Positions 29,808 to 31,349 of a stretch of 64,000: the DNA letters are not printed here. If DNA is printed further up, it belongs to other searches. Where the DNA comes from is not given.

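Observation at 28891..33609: Orphan dsrA-dsrB-CBS-dsrC-like module under a divergent LysR regulator, adjacent to a sulfite-generating sulfonate pathway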

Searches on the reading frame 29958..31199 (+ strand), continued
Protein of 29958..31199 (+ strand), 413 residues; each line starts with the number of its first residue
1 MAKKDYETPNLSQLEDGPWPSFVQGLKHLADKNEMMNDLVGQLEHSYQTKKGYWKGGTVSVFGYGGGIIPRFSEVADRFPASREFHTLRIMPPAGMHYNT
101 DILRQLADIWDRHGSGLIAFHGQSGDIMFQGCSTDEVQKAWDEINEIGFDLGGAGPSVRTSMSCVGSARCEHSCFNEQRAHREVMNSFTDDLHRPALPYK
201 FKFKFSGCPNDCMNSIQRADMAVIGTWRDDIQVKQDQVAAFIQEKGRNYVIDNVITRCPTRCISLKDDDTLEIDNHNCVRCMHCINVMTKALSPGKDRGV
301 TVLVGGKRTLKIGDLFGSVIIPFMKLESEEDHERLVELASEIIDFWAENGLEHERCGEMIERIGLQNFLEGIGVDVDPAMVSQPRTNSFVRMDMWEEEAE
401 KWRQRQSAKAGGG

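Call 49: search_solved_structures(query=window:29958-31199:+, show_alignments=2)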
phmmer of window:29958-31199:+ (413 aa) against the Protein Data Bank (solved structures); distinct sequences matched with E-value up to 0.001: 13.
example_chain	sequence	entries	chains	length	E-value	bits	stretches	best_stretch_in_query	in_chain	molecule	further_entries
2xsj_A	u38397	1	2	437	2.9e-108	365.5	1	6-397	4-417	SULFITE REDUCTASE ALPHA SUBUNIT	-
3mm5_A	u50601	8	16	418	3.9e-107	361.8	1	7-395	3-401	Sulfite reductase, dissimilatory-type subunit alpha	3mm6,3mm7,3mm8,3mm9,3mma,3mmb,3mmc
2v4j_A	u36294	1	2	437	5.8e-106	358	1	6-393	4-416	SULFITE REDUCTASE, DISSIMILATORY-TYPE SUBUNIT ALPHA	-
3or1_A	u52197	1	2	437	4.3e-103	348.5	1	6-393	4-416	Sulfite reductase alpha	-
3or2_A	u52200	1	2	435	7.5e-103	347.7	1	6-393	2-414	Sulfite redcutase subunit alpha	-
3mm5_B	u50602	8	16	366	9.5e-18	67.3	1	102-389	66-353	Sulfite reductase, dissimilatory-type subunit beta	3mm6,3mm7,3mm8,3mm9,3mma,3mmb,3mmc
2v4j_B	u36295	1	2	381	2.2e-16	62.8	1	101-383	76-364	SULFITE REDUCTASE, DISSIMILATORY-TYPE SUBUNIT BETA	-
9tn7_A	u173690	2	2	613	1.1e-15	60.6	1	87-370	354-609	Coenzyme F420 hydrogenase/dehydrogenase beta subunit domain protein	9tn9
7npa_A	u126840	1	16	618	6.2e-15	58.1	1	89-372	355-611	Coenzyme F420-dependent sulfite reductase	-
3or2_B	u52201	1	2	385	1.1e-14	57.2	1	147-378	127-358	Sulfite redcutase subunit beta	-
3or1_B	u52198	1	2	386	1.1e-14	57.2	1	147-378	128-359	Sulfite reductase beta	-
7np8_A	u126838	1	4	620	1.3e-13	53.7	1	88-372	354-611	Coenzyme F420-dependent sulfite reductase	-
2xsj_B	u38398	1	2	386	4.9e-13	51.8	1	101-385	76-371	SULFITE REDUCTASE BETA SUBUNIT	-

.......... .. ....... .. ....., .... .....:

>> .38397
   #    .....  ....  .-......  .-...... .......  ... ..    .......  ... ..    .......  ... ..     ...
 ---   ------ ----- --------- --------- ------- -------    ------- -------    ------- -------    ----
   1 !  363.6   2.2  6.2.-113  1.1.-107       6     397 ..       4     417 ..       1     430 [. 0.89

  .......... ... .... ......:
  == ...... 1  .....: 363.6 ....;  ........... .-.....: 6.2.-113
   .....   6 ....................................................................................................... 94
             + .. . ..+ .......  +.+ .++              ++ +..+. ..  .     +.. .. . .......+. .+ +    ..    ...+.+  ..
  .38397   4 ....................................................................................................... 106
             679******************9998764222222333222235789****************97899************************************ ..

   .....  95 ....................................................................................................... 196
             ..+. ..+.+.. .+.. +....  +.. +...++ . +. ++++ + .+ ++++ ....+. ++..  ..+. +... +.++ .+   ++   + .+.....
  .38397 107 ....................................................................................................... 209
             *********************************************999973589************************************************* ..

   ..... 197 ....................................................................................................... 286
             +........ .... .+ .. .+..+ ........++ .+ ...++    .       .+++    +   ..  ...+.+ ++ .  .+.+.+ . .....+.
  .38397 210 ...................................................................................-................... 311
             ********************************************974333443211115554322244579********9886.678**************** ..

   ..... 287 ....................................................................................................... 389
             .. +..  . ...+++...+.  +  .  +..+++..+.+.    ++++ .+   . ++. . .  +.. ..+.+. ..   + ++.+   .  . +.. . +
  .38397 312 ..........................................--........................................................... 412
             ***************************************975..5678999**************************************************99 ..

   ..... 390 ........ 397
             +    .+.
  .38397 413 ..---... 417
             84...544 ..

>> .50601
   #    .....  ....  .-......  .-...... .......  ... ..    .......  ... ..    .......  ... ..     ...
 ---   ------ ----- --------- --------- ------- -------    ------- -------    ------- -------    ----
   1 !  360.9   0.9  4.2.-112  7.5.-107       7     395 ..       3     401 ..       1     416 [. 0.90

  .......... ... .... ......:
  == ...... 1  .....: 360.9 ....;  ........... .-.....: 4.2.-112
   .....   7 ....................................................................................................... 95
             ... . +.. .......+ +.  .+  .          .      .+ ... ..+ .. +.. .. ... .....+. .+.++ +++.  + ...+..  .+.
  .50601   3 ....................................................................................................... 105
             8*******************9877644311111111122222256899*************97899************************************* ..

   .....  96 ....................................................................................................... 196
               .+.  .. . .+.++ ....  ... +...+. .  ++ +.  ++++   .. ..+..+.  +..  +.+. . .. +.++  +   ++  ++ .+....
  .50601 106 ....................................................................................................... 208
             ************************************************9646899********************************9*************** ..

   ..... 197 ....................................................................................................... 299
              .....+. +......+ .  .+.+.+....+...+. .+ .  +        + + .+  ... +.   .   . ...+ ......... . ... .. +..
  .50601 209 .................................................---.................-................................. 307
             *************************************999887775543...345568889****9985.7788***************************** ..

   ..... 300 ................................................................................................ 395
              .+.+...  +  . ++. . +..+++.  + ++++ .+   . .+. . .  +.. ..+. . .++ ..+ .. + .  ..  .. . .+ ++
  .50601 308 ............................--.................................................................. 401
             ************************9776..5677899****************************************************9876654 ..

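Call 66: find_encoding_contigs(protein=P0001, flank=10000, max_places=3)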
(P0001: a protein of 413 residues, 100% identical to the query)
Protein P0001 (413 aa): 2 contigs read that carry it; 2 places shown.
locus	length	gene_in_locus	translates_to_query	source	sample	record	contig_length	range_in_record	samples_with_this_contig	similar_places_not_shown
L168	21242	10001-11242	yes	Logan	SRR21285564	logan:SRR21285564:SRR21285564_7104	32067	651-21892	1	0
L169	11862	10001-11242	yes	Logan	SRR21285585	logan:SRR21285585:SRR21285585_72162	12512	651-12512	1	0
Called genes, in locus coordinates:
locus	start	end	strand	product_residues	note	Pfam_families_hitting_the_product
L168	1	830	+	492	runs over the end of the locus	?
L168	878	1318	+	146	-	PF00582:Usp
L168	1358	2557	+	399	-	PF00871:Acetate_kinase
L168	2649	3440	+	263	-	PF01925:TauE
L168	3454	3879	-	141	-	PF11563:Protoglobin (weak), PF01152:Bac_globin (weak)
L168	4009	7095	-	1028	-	PF00873:ACR_tran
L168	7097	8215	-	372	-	PF25919:BSH_CusB (faint), PF00364:Biotin_lipoyl (faint)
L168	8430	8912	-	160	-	PF02082:Rrf2, PF00392:GntR (faint)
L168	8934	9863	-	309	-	PF00126:HTH_1, PF03466:LysR_substrate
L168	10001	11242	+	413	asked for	PF03460:NIR_SIR_ferr, PF01077:NIR_SIR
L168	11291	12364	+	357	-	PF03460:NIR_SIR_ferr, PF01077:NIR_SIR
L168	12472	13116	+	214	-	PF00571:CBS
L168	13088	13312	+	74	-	-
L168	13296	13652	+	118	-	PF04358:DsrC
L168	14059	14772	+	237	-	PF00027:cNMP_binding, PF13545:HTH_Crp_2, PF00325:Crp (weak)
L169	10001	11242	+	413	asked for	PF03460:NIR_SIR_ferr, PF01077:NIR_SIR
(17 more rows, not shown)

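Call 95: find_encoding_contigs(protein=P0010, flank=8000, max_places=1)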
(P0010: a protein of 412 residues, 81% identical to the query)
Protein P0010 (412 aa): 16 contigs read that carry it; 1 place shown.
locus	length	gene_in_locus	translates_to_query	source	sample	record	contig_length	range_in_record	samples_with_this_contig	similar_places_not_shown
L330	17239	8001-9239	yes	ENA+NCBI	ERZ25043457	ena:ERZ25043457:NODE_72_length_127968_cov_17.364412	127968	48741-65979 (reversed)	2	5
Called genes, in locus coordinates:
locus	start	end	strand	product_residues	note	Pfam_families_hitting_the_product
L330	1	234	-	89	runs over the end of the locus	PF11154:DUF2934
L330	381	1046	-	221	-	PF05494:MlaC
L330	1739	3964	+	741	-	PF13191:AAA_16 (weak), PF13401:AAA_22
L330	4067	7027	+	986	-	PF00675:Peptidase_M16, PF05193:Peptidase_M16_C, PF08367:M16C_assoc, PF05193:Peptidase_M16_C (weak), PF22516:PreP_C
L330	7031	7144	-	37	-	-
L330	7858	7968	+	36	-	-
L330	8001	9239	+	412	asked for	PF03460:NIR_SIR_ferr (weak), PF01077:NIR_SIR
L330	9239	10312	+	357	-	PF03460:NIR_SIR_ferr, PF01077:NIR_SIR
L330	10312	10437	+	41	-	-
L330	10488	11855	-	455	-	PF00072:Response_reg, PF00158:Sigma54_activat, PF13191:AAA_16 (weak), PF14532:Sigma54_activ_2, PF00004:AAA (weak), PF07728:AAA_5, PF25601:AAA_lid_14, PF02954:HTH_8, +1 more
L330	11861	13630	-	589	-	PF00512:HisKA, PF02518:HATPase_c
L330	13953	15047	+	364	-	-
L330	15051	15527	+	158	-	-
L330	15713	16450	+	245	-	PF12261:T_hemolysin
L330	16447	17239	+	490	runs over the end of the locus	PF00501:AMP-binding, PF23562:AMP-binding_C_3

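Call 96: find_encoding_contigs(protein=P0037, flank=8000, max_places=1)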
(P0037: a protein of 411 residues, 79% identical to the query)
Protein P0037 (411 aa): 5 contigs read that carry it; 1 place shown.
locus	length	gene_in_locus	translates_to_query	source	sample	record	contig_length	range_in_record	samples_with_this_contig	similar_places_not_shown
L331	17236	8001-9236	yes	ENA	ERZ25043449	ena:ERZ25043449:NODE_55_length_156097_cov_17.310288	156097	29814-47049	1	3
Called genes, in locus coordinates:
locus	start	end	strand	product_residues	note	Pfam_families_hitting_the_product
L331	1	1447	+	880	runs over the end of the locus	PF00690:Cation_ATPase_N, PF00122:E1-E2_ATPase, PF00702:Hydrolase, PF13246:Cation_ATPase, PF00689:Cation_ATPase_C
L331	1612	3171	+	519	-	PF04205:FMN_bind, PF12801:Fer4_5, PF27538:NosR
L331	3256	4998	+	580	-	PF13442:Cytochrome_CBB3, PF02239:Cytochrom_D1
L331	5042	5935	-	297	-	PF00126:HTH_1, PF03466:LysR_substrate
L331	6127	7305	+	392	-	PF02353:CMAS, PF13489:Methyltransf_23, PF08241:Methyltransf_11, PF08242:Methyltransf_12, PF13649:Methyltransf_25, PF13847:Methyltransf_31 (weak)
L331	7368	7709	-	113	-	PF04358:DsrC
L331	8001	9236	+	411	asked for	PF03460:NIR_SIR_ferr (weak), PF01077:NIR_SIR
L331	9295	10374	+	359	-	PF03460:NIR_SIR_ferr, PF01077:NIR_SIR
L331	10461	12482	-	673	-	PF02028:BCCT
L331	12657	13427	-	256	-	PF07317:PilZN, PF07238:PilZ (weak)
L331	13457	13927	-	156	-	PF05130:FlgN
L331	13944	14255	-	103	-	PF04316:FlgM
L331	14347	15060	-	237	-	PF17656:ChapFlgA_N, PF08666:SAF, PF13144:ChapFlgA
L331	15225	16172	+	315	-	PF01584:CheW, PF00072:Response_reg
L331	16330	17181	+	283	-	PF03705:CheR_N, PF01739:CheR, PF08241:Methyltransf_11 (faint), PF13649:Methyltransf_25 (faint), PF13847:Methyltransf_31 (faint), PF08242:Methyltransf_12 (weak)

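Call 97: find_encoding_contigs(protein=P0067, flank=8000, max_places=1)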
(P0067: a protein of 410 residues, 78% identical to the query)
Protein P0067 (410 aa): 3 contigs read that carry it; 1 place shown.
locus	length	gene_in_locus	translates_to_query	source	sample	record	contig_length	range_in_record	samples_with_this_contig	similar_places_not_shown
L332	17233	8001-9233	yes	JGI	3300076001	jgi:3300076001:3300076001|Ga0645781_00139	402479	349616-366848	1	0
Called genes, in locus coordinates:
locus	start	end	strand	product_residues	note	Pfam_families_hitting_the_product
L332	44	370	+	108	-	-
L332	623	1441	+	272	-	PF05175:MTS (weak), PF13489:Methyltransf_23, PF01209:Ubie_methyltran, PF02353:CMAS (weak), PF08241:Methyltransf_11, PF08242:Methyltransf_12, PF13649:Methyltransf_25, PF13847:Methyltransf_31, +1 more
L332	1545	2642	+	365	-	PF02746:MR_MLE_N, PF13378:MR_MLE_C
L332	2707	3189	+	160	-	PF00583:Acetyltransf_1, PF13527:Acetyltransf_9 (weak), PF13508:Acetyltransf_7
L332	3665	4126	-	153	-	PF00582:Usp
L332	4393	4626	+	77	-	PF13428:TPR_14 (weak), PF14559:TPR_19 (weak)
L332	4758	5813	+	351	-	PF01595:CNNM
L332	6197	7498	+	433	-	PF01266:DAO (faint), PF07992:Pyr_redox_2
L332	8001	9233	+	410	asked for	PF03460:NIR_SIR_ferr (faint), PF01077:NIR_SIR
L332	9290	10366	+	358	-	PF03460:NIR_SIR_ferr, PF01077:NIR_SIR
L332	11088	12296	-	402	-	PF07690:MFS_1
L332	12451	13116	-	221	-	PF01596:Methyltransf_3, PF13578:Methyltransf_24, PF13649:Methyltransf_25 (weak)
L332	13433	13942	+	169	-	PF02566:OsmC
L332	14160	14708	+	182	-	-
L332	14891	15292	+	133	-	PF01741:MscL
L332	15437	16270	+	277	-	PF13417:GST_N_3, PF13409:GST_N_2, PF13410:GST_C_2 (weak)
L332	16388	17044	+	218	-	PF08511:COQ9 (weak)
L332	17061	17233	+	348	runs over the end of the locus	PF04307:YdjM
